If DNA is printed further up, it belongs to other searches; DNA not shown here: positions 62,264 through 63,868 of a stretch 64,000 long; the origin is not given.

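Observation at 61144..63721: Translationally coupled GDH pair in which the second copy lacks two conserved active-site lysines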

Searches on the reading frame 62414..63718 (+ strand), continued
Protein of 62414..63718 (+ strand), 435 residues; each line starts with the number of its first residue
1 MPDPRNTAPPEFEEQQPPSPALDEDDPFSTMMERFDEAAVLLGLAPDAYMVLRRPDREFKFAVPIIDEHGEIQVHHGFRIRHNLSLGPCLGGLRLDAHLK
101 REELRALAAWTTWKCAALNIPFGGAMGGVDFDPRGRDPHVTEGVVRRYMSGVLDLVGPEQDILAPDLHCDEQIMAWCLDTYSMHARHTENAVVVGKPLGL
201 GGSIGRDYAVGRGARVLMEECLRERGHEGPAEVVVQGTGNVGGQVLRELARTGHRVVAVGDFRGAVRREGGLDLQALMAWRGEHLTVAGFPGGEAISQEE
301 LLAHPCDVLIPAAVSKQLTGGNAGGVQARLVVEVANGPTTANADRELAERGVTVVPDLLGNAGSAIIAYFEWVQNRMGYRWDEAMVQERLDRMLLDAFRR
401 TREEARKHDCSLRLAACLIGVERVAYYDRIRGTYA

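Call 25: find_encoding_contigs(protein=P0044, flank=6000, max_places=2)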
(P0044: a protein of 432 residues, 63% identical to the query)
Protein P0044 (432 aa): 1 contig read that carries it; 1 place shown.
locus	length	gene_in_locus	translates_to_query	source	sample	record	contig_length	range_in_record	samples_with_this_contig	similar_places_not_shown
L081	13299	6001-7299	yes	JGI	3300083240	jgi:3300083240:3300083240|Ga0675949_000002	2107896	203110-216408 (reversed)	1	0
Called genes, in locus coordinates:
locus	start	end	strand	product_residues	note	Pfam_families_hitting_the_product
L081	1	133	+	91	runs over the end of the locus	-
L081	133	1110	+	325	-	PF13442:Cytochrome_CBB3, PF00034:Cytochrom_C, PF11827:DUF3347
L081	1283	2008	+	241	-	-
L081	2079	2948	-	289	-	PF00682:HMGL-like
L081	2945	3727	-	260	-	PF13489:Methyltransf_23, PF08241:Methyltransf_11, PF08242:Methyltransf_12, PF13649:Methyltransf_25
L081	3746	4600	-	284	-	PF06293:Kdo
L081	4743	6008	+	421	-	PF02812:ELFV_dehydrog_N, PF00208:ELFV_dehydrog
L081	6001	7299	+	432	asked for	PF02812:ELFV_dehydrog_N, PF00208:ELFV_dehydrog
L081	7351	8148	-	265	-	-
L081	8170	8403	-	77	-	-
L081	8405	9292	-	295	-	PF01513:NAD_kinase, PF20143:NAD_kinase_C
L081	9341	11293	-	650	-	PF13292:DXP_synthase_N, PF02779:Transket_pyr, PF02780:Transketolase_C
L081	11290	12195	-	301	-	PF00348:polyprenyl_synt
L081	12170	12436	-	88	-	PF02609:Exonuc_VII_S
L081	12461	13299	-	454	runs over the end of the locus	PF13742:tRNA_anti_2, PF01336:tRNA_anti-codon (weak), PF02601:Exonuc_VII_L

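Call 26: find_encoding_contigs(protein=P0076, flank=6000, max_places=2)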
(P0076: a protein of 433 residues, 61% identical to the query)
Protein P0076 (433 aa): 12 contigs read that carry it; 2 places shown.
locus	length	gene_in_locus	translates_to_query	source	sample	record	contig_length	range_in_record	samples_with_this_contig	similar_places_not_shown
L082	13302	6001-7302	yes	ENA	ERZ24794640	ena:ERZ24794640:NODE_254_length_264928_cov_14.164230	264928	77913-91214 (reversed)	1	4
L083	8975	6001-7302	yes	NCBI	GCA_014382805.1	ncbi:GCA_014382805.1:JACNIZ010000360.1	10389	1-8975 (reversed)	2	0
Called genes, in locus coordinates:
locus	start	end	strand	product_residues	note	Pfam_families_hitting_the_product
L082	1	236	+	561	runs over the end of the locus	PF01637:ATPase_2 (faint), PF02463:SMC_N (faint), PF13191:AAA_16 (faint), PF13476:AAA_23 (faint), PF00005:ABC_tran, PF13173:AAA_14 (faint), PF12848:ABC_tran_Xtn, PF00005:ABC_tran, +7 more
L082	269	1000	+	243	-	-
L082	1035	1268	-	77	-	-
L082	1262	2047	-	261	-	PF00378:ECH_1, PF16113:ECH_2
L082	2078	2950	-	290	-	PF00682:HMGL-like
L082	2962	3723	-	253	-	PF13489:Methyltransf_23 (weak), PF08241:Methyltransf_11 (weak), PF08242:Methyltransf_12 (weak), PF13649:Methyltransf_25 (faint)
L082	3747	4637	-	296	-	PF06293:Kdo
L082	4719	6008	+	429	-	PF02812:ELFV_dehydrog_N, PF00208:ELFV_dehydrog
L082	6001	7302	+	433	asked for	PF02812:ELFV_dehydrog_N, PF00208:ELFV_dehydrog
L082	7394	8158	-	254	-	-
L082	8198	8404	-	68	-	-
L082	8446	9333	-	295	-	PF01513:NAD_kinase, PF20143:NAD_kinase_C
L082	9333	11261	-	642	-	PF13292:DXP_synthase_N, PF02779:Transket_pyr, PF02780:Transketolase_C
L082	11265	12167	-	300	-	PF00348:polyprenyl_synt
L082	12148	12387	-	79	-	PF02609:Exonuc_VII_S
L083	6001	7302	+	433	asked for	PF02812:ELFV_dehydrog_N, PF00208:ELFV_dehydrog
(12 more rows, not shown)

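Call 27: find_encoding_contigs(protein=P0070, flank=6000, max_places=2)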
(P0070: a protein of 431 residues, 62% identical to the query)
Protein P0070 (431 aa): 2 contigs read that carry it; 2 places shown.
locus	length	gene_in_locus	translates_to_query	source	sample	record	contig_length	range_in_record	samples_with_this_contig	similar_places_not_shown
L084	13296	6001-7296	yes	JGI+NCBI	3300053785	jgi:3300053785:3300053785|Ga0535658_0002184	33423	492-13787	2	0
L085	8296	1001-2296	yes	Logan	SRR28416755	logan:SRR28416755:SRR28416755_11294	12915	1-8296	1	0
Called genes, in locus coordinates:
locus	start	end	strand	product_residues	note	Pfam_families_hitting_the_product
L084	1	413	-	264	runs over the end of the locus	PF00924:MS_channel_2nd, PF21082:MS_channel_3rd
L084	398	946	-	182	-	PF01625:PMSR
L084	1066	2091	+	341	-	PF11199:DUF2891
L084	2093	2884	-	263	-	PF00378:ECH_1, PF16113:ECH_2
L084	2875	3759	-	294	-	PF00682:HMGL-like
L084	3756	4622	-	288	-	PF06293:Kdo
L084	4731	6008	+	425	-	PF02812:ELFV_dehydrog_N, PF05088:Bac_GDH_CD (faint), PF00208:ELFV_dehydrog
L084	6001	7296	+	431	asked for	PF02812:ELFV_dehydrog_N, PF00208:ELFV_dehydrog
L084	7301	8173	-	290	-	PF01513:NAD_kinase, PF20143:NAD_kinase_C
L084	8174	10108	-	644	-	PF13292:DXP_synthase_N, PF00676:E1_dh (weak), PF02779:Transket_pyr, PF02780:Transketolase_C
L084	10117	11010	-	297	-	PF00348:polyprenyl_synt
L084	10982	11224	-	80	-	PF02609:Exonuc_VII_S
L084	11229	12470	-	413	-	PF13742:tRNA_anti_2, PF01336:tRNA_anti-codon (weak), PF02601:Exonuc_VII_L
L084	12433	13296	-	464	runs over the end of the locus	-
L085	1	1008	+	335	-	?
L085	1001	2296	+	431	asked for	PF02812:ELFV_dehydrog_N, PF00208:ELFV_dehydrog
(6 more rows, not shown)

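Call 28: find_encoding_contigs(protein=P0095, flank=6000, max_places=3)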
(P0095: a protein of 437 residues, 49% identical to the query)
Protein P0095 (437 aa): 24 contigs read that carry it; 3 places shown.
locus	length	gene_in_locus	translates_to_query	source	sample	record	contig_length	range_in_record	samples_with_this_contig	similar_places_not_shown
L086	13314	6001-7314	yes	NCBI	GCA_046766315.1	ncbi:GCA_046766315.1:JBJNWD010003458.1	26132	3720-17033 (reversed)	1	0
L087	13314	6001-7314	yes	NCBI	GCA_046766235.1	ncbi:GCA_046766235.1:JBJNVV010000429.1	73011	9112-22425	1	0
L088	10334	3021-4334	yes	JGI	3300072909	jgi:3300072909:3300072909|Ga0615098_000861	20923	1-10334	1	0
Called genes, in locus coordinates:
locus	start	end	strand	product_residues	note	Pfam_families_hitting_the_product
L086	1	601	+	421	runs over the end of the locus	PF01875:Memo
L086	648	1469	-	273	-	PF00378:ECH_1, PF16113:ECH_2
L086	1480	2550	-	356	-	PF01075:Glyco_transf_9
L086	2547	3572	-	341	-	PF01075:Glyco_transf_9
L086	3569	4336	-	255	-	PF06293:Kdo, PF01636:APH (faint)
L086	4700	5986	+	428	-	PF02812:ELFV_dehydrog_N, PF00208:ELFV_dehydrog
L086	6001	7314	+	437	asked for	PF02812:ELFV_dehydrog_N, PF00208:ELFV_dehydrog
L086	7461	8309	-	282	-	PF01972:SDH_protease, PF00574:CLP_protease (weak), PF25145:NfeD1b_N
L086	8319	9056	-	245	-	PF01694:Rhomboid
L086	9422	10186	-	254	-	PF01925:TauE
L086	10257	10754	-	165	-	PF01467:CTP_transf_like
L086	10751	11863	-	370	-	PF00294:PfkB, PF08543:Phos_pyr_kin (weak)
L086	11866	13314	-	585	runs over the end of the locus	PF02310:B12-binding, PF04055:Radical_SAM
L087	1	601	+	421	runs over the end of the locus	PF01875:Memo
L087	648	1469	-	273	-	PF00378:ECH_1, PF16113:ECH_2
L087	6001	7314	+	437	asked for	PF02812:ELFV_dehydrog_N, PF00208:ELFV_dehydrog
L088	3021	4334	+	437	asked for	PF02812:ELFV_dehydrog_N, PF00208:ELFV_dehydrog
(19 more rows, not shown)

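Call 36: search_protein_representatives(protein=window:62414-63718:+)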
Query: 435 residues. Proteins with E-value up to 0.001 (for the whole library): 12055; up to 1e-10: 6552; up to 1e-30: 1514. The best 150 are listed.
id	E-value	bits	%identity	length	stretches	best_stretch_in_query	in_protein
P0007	1.0e-201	687.0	68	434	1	1-434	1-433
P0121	2.1e-122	425.7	63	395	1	128-434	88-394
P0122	2.7e-120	418.7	47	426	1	16-434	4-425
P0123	3.6e-116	405.1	43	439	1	9-435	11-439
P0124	2.9e-104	365.9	47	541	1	27-432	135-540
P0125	4.8e-99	348.7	42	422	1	26-434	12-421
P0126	3.3e-98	345.9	44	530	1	7-432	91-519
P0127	3.7e-98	345.8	41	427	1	24-434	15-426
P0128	1.6e-96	340.4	74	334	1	11-210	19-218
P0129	3.0e-95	336.2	45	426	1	27-434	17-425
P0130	6.1e-95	335.2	44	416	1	24-435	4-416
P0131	3.2e-94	332.8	38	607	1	24-431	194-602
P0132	2.2e-93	330.0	41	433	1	29-435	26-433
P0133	2.4e-92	326.6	40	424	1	25-434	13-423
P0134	2.5e-92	326.5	42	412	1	31-426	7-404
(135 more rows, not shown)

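Call 41: find_encoding_contigs(protein=P0001, flank=8000, max_places=3)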
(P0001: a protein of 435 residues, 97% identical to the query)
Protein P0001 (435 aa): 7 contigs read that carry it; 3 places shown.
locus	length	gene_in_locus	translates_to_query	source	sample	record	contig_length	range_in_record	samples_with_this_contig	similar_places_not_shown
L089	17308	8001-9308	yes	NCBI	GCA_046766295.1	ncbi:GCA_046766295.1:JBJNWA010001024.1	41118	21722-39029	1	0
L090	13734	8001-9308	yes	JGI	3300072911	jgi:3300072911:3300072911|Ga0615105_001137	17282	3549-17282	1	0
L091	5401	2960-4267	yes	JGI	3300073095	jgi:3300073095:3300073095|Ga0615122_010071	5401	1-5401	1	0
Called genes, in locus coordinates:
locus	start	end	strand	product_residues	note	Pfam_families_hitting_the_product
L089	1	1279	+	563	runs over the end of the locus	PF02463:SMC_N (faint), PF13191:AAA_16 (faint), PF13476:AAA_23 (faint), PF24389:ORC-CDC6-like (faint), PF00005:ABC_tran, PF01637:ATPase_2 (faint), PF12848:ABC_tran_Xtn, PF00005:ABC_tran, +10 more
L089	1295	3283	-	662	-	PF01663:Phosphodiest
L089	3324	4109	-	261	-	PF00378:ECH_1, PF16113:ECH_2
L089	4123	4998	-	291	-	PF00682:HMGL-like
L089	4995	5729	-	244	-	PF13489:Methyltransf_23, PF08241:Methyltransf_11, PF08242:Methyltransf_12, PF13649:Methyltransf_25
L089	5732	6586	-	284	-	PF06293:Kdo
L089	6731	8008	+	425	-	PF02812:ELFV_dehydrog_N, PF00208:ELFV_dehydrog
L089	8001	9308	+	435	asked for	PF02812:ELFV_dehydrog_N, PF00208:ELFV_dehydrog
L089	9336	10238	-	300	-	PF01513:NAD_kinase, PF20143:NAD_kinase_C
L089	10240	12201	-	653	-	PF13292:DXP_synthase_N, PF02779:Transket_pyr, PF02780:Transketolase_C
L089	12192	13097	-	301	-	PF00348:polyprenyl_synt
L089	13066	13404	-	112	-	PF02609:Exonuc_VII_S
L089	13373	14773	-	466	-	PF13742:tRNA_anti_2, PF01336:tRNA_anti-codon (weak), PF02601:Exonuc_VII_L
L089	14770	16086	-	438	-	-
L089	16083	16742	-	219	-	-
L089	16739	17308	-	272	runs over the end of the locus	PF13646:HEAT_2 (faint)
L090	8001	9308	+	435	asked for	PF02812:ELFV_dehydrog_N, PF00208:ELFV_dehydrog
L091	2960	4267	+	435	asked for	PF02812:ELFV_dehydrog_N, PF00208:ELFV_dehydrog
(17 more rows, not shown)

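Call 42: find_encoding_contigs(protein=P0003, flank=5000, max_places=2)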
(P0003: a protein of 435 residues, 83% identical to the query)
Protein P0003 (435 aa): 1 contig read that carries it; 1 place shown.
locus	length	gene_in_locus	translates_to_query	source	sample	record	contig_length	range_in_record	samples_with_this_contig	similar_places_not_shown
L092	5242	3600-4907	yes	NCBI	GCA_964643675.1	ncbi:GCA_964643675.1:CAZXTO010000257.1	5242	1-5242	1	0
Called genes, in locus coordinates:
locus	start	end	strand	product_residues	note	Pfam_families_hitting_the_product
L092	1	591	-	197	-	?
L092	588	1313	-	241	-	PF13489:Methyltransf_23, PF13649:Methyltransf_25, PF08241:Methyltransf_11, PF08242:Methyltransf_12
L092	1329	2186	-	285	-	PF06293:Kdo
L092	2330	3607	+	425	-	PF02812:ELFV_dehydrog_N, PF00208:ELFV_dehydrog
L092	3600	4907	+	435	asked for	PF02812:ELFV_dehydrog_N, PF00208:ELFV_dehydrog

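Call 47: find_encoding_contigs(protein=P0081, flank=4000, max_places=1)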
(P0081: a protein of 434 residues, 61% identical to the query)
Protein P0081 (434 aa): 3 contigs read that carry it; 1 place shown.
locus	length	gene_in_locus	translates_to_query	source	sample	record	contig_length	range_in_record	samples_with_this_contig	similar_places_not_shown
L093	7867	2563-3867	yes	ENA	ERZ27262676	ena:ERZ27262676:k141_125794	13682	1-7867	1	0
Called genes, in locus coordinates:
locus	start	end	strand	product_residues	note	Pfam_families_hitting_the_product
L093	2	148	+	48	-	?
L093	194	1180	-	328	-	PF06293:Kdo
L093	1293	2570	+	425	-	PF02812:ELFV_dehydrog_N, PF00208:ELFV_dehydrog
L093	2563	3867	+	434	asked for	PF02812:ELFV_dehydrog_N, PF00208:ELFV_dehydrog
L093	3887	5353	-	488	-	PF07995:GSDH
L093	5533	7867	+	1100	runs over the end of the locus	-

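Call 48: find_encoding_contigs(protein=P0082, flank=4000, max_places=1)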
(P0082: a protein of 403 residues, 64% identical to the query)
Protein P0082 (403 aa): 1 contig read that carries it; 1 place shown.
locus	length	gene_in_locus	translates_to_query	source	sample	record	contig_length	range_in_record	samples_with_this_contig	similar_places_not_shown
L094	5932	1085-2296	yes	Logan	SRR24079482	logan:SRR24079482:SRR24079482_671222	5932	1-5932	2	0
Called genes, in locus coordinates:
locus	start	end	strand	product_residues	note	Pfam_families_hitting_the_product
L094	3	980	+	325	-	?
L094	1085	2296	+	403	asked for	PF02812:ELFV_dehydrog_N, PF00208:ELFV_dehydrog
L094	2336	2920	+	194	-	-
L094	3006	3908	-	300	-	PF01513:NAD_kinase, PF20143:NAD_kinase_C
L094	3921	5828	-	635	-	PF13292:DXP_synthase_N, PF00456:Transketolase_N (faint), PF02779:Transket_pyr, PF02780:Transketolase_C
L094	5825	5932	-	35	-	?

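Call 49: find_encoding_contigs(protein=P0009, flank=4000, max_places=2)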
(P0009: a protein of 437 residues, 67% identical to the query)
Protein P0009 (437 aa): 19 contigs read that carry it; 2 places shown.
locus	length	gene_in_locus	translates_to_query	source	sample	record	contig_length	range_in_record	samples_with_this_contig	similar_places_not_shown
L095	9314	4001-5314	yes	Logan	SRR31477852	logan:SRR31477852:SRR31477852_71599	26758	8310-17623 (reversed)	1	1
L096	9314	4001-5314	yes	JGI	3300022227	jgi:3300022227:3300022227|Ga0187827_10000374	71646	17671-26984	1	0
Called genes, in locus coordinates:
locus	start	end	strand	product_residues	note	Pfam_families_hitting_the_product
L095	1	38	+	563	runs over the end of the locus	PF02463:SMC_N (faint), PF13476:AAA_23 (faint), PF00005:ABC_tran, PF13173:AAA_14 (faint), PF13175:AAA_15 (faint), PF13401:AAA_22 (faint), PF12848:ABC_tran_Xtn, PF00005:ABC_tran, +5 more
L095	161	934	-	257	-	PF00378:ECH_1, PF16113:ECH_2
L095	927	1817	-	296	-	PF00682:HMGL-like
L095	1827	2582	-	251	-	PF06293:Kdo, PF01636:APH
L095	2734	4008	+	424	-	PF02812:ELFV_dehydrog_N, PF05088:Bac_GDH_CD (faint), PF00208:ELFV_dehydrog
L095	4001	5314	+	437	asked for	PF02812:ELFV_dehydrog_N, PF00208:ELFV_dehydrog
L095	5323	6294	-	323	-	PF13469:Sulfotransfer_3, PF00685:Sulfotransfer_1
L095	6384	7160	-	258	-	PF01513:NAD_kinase, PF20143:NAD_kinase_C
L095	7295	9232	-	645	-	PF13292:DXP_synthase_N, PF02779:Transket_pyr, PF02780:Transketolase_C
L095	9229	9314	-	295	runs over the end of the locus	PF00348:polyprenyl_synt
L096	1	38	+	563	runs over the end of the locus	PF02463:SMC_N (faint), PF13476:AAA_23 (faint), PF00005:ABC_tran, PF13173:AAA_14 (faint), PF13175:AAA_15 (faint), PF13401:AAA_22 (faint), PF12848:ABC_tran_Xtn, PF00005:ABC_tran, +5 more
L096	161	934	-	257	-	PF00378:ECH_1, PF16113:ECH_2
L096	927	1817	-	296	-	PF00682:HMGL-like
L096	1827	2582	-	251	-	PF06293:Kdo, PF01636:APH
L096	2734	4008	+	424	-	PF02812:ELFV_dehydrog_N, PF05088:Bac_GDH_CD (faint), PF00208:ELFV_dehydrog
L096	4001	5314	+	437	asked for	PF02812:ELFV_dehydrog_N, PF00208:ELFV_dehydrog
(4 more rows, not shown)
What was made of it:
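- On Thermus GdhA-type regulatory GDH subunit (hetero-oligomeric GDH): The pairing is conserved in all lineages examined (calls 25-28, 41, 42, 47-49).
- The strict 8-nt coupling behind a canonical GDH in every lineage (calls 25-27, 41, 42, 47, 49) is most simply explained by co-assembly.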

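Call 50: find_encoding_contigs(protein=P0118, flank=4000, max_places=1)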
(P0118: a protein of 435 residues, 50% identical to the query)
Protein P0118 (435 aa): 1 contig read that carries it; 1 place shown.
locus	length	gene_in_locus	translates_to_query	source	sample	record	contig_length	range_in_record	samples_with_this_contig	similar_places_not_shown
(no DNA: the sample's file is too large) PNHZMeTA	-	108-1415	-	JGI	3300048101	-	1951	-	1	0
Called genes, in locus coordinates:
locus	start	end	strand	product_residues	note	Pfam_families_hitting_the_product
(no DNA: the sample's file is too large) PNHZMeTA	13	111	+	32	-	-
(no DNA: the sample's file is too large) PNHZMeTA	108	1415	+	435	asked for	PF02812:ELFV_dehydrog_N, PF00208:ELFV_dehydrog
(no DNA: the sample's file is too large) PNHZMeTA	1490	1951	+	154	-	?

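Call 51: search_protein_families(library=ncbifam, proteins=[window:62414-63718:+, L089:4123-4998:-, L089:4995-5729:-, L089:5732-6586:-], max_evalue=0.00001)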
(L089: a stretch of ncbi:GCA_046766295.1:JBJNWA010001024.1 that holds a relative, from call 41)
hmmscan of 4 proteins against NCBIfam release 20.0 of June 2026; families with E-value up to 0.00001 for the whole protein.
window:62414-63718:+ (435 aa): 6 families
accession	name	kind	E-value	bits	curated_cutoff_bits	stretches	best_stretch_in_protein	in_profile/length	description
NF040817.1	GdhA_Arch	equivalog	3e-106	356.1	750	1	24-434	3-417/419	glutamate dehydrogenase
NF041398.1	GluDhGdhB_Halo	equivalog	3.9e-103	345.5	620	1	29-434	5-409/410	glutamate dehydrogenase GdhB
NF006929.0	PRK09414.1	equivalog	1.2e-54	185.9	536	1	52-425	54-436/445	NADP-specific glutamate dehydrogenase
NF010633.0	PRK14030.1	subfamily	2.2e-40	139.1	743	1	53-409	51-418/445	glutamate dehydrogenase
NF010634.0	PRK14031.1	equivalog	2.3e-39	135.1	822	1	53-399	51-407/444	NADP-specific glutamate dehydrogenase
NF035922.1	Trp_DH_ScyB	equivalog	1.1e-08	34.5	600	1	82-416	31-336/346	tryptophan dehydrogenase ScyB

L089:4123-4998:- (291 aa): 4 families
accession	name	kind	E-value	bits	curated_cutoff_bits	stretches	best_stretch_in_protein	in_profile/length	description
NF004283.0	PRK05692.1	subfamily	1.2e-78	264.3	246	1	3-290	6-290/300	hydroxymethylglutaryl-CoA lyase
TIGR02090.1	LEU1_arch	subfamily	1.1e-08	34.6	484.75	1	10-238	7-221/363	isopropylmalate/citramalate/homocitrate synthases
NF041069.1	IPMS_Sufob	equivalog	1.4e-06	27.8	600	1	10-237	7-222/371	isopropylmalate synthase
TIGR02146.1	LysS_fung_arch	equivalog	2.6e-06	26.9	413.55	1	82-238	70-220/344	homocitrate synthase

L089:4995-5729:- (244 aa): 8 families
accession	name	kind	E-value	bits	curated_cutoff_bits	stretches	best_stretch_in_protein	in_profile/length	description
NF043040.1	corrin_prot_MT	hypoth_equivalog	2.3e-12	46.8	180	1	71-178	37-147/216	corrinoid protein-associated methyltransferase CpaM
NF041255.1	mycofact_MftM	equivalog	2.5e-08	33.6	200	1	76-164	140-227/289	mycofactocin oligosaccharide methyltransferase MftM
NF045667.1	MTase_DVU1556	equivalog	4.3e-08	32.9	155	1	67-179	14-120/213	DVU_1556 family methyltransferase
NF008264.0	PRK11036.1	equivalog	2.6e-07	30.4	366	1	68-178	37-147/261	tRNA uridine 5-oxyacetic acid(34) methyltransferase CmoM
TIGR02021.1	BchM-ChlM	equivalog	3.3e-07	30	158.9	1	77-180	56-155/218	magnesium protoporphyrin IX methyltransferase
NF040538.1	methyl_ArsM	equivalog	1.8e-06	27.4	500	0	135-179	165-209/356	arsinothricin biosynthesis methyltransferase ArsM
NF010703.0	PRK14103.1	equivalog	6.5e-06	25.8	320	1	68-200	22-146/256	trans-aconitate 2-methyltransferase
TIGR01983.1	UbiG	equivalog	6.5e-06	25.6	102.95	1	76-179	50-152/228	bifunctional 2-polyprenyl-6-hydroxyphenol methylase/3-demethylubiquinol 3-O-methyltransferase UbiG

L089:5732-6586:- (284 aa): 3 families
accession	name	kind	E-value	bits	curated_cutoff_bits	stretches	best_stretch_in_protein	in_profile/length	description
NF011703.0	PRK15123.1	equivalog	9.5e-26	90.2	170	1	41-256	17-235/268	lipopolysaccharide core heptose(I) kinase RfaP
NF002475.0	PRK01723.1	equivalog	1.3e-06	27.7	142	1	160-235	139-210/241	3-deoxy-D-manno-octulosonic acid kinase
NF038150.1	lanthi_synth_IV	equivalog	9.6e-06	24.2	650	0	134-243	268-370/851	class IV lanthionine synthetase LanL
